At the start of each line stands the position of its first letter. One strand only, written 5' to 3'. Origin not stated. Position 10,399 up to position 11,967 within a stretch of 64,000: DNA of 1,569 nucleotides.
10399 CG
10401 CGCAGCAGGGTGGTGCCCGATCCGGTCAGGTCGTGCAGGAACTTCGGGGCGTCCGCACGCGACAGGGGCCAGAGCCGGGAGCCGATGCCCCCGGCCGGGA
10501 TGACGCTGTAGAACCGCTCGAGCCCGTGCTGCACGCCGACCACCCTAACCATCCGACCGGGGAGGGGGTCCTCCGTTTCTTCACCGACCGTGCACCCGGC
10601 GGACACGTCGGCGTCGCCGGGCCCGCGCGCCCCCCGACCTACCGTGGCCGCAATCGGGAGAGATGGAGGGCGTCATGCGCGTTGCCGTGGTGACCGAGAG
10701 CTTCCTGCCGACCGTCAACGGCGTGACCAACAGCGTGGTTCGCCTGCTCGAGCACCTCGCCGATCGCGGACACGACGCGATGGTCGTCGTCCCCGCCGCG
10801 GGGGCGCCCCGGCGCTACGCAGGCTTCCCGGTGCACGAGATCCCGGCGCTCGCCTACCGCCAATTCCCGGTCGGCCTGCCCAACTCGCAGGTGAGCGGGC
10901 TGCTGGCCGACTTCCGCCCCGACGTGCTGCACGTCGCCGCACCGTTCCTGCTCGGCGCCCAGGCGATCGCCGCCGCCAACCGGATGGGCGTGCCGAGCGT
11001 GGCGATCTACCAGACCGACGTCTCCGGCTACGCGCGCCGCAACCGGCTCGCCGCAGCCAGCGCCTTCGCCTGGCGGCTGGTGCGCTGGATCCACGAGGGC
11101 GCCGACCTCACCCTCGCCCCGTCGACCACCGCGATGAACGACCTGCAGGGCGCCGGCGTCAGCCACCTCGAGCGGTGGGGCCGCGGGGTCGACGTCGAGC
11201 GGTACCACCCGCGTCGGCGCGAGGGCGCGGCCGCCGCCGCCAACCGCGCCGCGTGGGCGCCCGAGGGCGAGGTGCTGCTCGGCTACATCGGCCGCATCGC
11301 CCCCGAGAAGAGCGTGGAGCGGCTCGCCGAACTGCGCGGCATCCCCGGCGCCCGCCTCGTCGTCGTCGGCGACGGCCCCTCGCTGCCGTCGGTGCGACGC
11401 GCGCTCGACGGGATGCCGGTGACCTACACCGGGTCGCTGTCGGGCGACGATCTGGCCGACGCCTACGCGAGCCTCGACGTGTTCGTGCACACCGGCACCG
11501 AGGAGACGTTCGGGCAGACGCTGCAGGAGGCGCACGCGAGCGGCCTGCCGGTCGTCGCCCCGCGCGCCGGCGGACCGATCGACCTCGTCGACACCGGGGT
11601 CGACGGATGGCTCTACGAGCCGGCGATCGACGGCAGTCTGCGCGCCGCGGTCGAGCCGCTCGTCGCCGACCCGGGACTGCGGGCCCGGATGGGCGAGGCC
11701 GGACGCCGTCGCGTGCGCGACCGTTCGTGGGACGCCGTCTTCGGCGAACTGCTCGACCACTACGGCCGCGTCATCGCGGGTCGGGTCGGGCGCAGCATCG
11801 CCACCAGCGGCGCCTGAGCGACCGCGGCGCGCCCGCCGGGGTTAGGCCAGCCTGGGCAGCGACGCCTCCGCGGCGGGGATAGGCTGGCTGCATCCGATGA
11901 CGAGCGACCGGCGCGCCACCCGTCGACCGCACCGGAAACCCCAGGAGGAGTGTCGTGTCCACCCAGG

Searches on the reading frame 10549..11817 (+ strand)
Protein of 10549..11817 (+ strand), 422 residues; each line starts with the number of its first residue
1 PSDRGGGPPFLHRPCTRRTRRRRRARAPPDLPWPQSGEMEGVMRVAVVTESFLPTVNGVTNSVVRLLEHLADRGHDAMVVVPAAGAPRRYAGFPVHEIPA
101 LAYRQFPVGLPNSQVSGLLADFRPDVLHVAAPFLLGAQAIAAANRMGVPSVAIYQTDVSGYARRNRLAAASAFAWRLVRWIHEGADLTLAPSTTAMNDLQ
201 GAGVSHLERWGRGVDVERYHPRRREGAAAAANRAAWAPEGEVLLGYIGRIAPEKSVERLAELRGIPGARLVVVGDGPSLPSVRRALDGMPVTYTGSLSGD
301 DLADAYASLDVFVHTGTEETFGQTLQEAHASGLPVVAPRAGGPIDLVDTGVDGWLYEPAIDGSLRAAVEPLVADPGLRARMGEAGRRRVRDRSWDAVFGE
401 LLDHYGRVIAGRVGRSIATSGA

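Call 26: search_protein_families(library=pfam, proteins=[window:10549-11817:+], max_evalue=0.001)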
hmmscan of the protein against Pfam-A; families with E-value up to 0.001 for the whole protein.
window:10549-11817:+ (422 aa): 6 families
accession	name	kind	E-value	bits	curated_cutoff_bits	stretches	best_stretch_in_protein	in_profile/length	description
PF13439.12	Glyco_transf_4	-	2e-26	93.5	28.5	1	56-218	1-170/170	Glycosyltransferase Family 4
PF00534.26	Glycos_transf_1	-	2.5e-22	79.7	26.4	1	238-388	12-172/172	Glycosyl transferases group 1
PF13692.12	Glyco_trans_1_4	-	6.3e-20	72.3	27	1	244-374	4-142/142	Glycosyl transferases group 1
PF13579.12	Glyco_trans_4_4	-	1.7e-16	61.4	29.7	1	57-205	1-148/158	Glycosyl transferase 4-like domain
PF13524.12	Glyco_trans_1_2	-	2.2e-09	37.8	25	1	257-392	7-132/144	Glycosyl transferase-like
PF13477.12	Glyco_trans_4_2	-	0.00038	21.1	23.4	1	64-158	14-111/139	Glycosyl transferase 4-like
